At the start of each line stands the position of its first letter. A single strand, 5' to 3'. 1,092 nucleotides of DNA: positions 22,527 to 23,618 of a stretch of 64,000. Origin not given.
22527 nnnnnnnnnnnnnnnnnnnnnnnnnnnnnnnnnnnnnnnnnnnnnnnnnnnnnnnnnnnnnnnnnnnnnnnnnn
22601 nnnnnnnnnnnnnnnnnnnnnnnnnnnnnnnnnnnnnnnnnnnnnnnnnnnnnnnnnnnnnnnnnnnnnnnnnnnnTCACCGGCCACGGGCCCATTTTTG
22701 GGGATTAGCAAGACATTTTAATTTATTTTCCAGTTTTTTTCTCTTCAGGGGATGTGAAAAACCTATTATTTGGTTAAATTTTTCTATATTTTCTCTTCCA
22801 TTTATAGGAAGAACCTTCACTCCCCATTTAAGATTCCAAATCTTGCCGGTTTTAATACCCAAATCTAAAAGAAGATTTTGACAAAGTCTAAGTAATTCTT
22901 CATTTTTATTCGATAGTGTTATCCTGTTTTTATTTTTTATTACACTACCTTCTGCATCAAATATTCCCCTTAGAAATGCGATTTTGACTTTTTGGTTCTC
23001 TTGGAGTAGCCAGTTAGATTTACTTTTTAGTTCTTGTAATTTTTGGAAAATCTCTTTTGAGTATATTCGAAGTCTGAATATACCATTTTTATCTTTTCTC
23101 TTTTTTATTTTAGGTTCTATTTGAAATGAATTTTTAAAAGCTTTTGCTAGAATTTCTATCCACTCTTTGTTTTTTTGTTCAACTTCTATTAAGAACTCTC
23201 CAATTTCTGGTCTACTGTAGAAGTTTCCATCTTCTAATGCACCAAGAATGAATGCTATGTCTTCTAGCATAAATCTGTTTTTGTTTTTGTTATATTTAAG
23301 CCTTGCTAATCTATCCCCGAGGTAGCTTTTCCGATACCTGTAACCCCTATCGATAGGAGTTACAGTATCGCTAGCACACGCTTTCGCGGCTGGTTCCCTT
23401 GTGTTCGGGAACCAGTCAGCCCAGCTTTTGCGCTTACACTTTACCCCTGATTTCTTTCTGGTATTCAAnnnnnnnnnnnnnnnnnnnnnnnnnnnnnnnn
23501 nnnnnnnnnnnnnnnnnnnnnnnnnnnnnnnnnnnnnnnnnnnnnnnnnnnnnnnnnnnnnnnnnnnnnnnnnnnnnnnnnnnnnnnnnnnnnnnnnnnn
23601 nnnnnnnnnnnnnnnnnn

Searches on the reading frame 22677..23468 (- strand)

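Call 72: search_protein_families(library=pfam, proteins=[window:22677-23468:-], max_evalue=0.0001)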
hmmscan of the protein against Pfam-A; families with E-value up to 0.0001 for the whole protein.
window:22677-23468:- (263 aa): 2 families
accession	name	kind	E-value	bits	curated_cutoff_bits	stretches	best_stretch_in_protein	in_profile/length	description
PF14528.11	LAGLIDADG_3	-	9.6e-24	83.9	22.5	2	161-236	2-82/82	LAGLIDADG-like domain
PF14527.11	LAGLIDADG_WhiA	-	2.5e-08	34.3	23.2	0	73-161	4-88/93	WhiA LAGLIDADG-like domain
